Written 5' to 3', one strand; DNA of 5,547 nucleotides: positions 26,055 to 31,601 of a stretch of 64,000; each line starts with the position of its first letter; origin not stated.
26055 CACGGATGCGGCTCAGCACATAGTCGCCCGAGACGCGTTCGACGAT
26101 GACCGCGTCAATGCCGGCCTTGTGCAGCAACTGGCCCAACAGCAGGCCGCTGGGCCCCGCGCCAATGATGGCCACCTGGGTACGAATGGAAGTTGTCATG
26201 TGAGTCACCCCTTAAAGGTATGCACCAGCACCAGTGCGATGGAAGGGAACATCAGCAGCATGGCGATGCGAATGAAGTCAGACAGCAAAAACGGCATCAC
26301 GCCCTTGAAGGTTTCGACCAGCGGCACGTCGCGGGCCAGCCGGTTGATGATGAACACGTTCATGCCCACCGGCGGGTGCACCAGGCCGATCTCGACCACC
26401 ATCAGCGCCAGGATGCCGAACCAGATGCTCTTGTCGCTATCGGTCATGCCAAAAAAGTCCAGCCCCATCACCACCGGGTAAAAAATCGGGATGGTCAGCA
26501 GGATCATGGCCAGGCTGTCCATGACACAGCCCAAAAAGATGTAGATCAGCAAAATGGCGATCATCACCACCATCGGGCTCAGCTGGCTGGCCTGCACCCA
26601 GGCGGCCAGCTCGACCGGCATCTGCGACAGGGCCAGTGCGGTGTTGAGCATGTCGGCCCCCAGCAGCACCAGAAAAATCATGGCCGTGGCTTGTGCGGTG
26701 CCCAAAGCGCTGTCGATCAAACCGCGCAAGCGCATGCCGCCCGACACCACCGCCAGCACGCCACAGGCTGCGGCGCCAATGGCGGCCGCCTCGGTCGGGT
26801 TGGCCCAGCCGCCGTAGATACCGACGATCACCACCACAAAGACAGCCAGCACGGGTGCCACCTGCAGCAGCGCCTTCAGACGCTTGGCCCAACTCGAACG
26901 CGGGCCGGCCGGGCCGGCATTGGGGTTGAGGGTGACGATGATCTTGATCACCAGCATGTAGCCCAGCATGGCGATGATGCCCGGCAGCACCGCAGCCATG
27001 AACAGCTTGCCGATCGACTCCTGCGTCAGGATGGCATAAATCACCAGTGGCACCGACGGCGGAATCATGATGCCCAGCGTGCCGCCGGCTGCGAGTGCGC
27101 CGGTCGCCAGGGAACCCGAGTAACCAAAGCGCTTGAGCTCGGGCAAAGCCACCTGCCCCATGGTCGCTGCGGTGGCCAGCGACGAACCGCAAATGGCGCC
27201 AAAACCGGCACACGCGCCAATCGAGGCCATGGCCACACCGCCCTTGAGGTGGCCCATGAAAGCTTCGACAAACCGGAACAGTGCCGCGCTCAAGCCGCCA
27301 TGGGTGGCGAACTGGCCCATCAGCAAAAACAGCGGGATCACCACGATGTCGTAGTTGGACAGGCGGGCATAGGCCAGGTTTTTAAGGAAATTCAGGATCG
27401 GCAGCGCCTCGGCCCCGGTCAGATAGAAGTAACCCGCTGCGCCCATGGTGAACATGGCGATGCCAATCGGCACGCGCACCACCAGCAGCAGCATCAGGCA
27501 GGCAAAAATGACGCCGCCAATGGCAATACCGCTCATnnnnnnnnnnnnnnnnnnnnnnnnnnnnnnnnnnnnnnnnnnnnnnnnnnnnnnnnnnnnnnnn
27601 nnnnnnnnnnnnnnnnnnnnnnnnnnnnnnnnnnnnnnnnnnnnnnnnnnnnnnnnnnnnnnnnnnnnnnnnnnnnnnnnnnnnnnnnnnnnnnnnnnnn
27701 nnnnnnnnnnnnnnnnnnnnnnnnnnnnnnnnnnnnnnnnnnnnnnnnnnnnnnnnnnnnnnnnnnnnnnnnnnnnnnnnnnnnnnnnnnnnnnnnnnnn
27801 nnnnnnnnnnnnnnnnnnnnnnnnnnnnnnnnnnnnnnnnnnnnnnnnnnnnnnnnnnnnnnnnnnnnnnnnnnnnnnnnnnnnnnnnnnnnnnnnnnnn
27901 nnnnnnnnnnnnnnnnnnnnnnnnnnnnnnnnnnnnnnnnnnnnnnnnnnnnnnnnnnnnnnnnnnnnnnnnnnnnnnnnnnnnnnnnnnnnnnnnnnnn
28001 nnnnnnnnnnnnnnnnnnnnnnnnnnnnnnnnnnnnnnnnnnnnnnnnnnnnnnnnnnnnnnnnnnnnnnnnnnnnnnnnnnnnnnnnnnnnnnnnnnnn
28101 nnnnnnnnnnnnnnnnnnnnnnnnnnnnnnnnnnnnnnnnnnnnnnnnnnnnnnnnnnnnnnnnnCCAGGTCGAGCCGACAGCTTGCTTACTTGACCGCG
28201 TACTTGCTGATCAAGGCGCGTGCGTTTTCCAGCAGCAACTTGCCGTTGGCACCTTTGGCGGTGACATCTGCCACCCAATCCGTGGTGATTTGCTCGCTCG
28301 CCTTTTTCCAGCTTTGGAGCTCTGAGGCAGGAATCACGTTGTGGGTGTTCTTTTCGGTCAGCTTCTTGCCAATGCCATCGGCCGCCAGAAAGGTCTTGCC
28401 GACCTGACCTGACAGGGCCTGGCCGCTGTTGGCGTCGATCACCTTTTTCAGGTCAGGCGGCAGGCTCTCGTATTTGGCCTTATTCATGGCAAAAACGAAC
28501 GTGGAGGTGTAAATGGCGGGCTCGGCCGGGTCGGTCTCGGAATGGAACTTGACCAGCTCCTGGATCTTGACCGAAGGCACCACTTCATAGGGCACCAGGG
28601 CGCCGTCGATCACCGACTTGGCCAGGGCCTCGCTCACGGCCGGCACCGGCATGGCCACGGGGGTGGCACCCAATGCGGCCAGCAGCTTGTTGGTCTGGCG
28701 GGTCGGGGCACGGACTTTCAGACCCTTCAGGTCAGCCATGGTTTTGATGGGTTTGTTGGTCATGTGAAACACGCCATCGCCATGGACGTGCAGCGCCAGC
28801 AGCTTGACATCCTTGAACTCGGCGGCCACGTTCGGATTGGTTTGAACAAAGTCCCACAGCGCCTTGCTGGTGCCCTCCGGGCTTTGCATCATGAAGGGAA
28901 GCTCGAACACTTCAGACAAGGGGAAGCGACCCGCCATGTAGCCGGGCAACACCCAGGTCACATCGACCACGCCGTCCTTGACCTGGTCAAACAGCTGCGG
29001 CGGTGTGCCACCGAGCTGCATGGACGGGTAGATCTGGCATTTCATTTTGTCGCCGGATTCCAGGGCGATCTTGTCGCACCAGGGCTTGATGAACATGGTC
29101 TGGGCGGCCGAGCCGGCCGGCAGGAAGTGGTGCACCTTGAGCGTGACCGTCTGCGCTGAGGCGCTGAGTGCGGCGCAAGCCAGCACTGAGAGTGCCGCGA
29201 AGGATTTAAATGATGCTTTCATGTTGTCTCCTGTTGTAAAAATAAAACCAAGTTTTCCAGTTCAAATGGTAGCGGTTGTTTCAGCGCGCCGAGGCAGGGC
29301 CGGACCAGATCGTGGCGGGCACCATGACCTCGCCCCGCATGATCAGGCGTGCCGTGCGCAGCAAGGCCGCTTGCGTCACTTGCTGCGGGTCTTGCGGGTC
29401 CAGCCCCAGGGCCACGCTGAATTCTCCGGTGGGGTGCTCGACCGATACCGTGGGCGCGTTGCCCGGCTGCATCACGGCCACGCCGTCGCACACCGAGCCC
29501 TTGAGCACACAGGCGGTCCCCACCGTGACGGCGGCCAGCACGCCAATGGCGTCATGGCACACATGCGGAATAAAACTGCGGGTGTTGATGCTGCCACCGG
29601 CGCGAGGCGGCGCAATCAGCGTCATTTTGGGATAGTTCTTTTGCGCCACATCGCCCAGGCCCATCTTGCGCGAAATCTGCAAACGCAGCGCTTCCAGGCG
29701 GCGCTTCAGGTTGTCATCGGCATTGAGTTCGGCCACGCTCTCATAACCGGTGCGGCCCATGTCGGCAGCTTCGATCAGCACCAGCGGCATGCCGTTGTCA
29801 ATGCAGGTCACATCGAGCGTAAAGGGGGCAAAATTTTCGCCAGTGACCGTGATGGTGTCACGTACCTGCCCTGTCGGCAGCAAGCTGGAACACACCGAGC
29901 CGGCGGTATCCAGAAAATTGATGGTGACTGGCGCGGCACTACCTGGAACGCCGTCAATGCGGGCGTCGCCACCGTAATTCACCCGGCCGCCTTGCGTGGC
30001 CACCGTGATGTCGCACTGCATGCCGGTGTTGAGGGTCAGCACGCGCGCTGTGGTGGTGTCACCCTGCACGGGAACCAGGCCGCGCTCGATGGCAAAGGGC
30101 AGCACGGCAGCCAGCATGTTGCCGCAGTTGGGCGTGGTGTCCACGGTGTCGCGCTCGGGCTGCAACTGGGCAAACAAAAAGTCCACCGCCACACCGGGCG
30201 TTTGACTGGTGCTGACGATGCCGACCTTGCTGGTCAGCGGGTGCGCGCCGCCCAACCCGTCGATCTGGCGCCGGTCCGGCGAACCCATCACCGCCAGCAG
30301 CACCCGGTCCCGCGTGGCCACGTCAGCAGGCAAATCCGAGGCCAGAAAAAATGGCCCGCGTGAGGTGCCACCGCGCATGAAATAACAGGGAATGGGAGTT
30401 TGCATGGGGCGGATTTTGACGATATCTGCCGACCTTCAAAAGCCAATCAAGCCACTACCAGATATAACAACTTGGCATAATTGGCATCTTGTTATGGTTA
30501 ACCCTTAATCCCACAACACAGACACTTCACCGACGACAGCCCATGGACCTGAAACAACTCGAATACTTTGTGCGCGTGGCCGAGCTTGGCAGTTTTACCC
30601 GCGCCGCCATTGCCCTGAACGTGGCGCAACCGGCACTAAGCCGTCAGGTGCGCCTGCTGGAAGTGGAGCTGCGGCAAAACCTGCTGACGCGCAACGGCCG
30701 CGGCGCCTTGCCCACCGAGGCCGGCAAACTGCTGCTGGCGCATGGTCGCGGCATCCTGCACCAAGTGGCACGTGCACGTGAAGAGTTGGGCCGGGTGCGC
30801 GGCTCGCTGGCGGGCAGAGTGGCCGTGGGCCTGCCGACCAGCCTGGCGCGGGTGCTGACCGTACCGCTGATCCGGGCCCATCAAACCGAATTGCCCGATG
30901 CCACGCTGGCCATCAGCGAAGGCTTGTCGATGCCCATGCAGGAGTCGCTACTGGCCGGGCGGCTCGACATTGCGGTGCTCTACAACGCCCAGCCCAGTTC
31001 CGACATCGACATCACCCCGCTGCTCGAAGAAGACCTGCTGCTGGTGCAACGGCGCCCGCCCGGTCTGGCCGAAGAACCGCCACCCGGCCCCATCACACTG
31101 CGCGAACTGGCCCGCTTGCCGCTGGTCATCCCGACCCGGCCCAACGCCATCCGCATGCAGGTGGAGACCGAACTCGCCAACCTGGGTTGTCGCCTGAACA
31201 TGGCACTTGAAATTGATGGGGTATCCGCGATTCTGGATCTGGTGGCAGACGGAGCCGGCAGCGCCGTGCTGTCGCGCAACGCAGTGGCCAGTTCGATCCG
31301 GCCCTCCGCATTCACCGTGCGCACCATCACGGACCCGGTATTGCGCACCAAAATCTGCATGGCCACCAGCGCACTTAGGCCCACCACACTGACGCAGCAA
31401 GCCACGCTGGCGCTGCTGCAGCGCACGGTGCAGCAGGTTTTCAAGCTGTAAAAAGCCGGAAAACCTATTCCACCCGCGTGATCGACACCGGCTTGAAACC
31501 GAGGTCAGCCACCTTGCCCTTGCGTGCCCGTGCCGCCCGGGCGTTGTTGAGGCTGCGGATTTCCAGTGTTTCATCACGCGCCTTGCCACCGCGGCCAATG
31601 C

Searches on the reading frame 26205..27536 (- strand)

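Call 12: search_protein_families(library=pfam, proteins=[window:26205-27536:-], max_evalue=0.00001)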
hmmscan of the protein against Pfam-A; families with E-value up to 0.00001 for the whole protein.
window:26205-27536:- (443 aa): 1 family
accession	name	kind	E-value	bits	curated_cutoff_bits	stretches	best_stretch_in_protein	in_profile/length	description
PF06808.19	DctM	-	1e-89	301.7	23.8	1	11-432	1-412/413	Tripartite ATP-independent periplasmic transporter, DctM component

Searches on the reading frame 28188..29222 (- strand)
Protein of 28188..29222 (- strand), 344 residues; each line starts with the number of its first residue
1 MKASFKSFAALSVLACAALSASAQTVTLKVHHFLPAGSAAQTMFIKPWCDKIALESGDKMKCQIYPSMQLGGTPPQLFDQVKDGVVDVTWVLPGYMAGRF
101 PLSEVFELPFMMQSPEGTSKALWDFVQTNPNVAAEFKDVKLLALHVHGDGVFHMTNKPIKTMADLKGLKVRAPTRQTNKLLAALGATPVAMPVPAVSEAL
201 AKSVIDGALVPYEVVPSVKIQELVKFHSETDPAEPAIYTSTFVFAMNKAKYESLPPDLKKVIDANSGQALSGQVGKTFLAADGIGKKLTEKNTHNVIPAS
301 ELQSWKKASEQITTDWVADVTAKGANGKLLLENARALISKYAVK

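Call 49: search_protein_families(library=pfam, proteins=[window:28188-29222:-], max_evalue=0.00001)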
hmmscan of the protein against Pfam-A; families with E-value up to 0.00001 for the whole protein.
window:28188-29222:- (344 aa): 1 family
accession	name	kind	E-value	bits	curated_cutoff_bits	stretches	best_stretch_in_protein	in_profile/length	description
PF03480.18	DctP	-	3.4e-46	158.3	23.4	1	35-315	6-281/286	Bacterial extracellular solute-binding protein, family 7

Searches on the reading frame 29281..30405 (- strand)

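Call 12: search_protein_families(library=pfam, proteins=[window:29281-30405:-], max_evalue=0.00001)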
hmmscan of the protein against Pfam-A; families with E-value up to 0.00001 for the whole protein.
window:29281-30405:- (374 aa): 1 family
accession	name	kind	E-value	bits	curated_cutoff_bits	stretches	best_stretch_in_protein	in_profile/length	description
PF04303.18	PrpF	-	2.4e-102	343.1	27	1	4-363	3-371/371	PrpF protein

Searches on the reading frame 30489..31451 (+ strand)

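Call 49: search_protein_families(library=pfam, proteins=[window:30489-31451:+], max_evalue=0.00001)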
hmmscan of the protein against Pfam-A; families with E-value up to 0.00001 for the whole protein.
window:30489-31451:+ (320 aa): 2 families
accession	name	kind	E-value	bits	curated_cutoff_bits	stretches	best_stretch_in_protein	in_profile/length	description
PF03466.25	LysR_substrate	-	5.5e-31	108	28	1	105-313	2-207/209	LysR substrate binding domain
PF00126.33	HTH_1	-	5.9e-21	74.6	26.6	1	21-80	1-60/60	Bacterial regulatory helix-turn-helix protein, lysR family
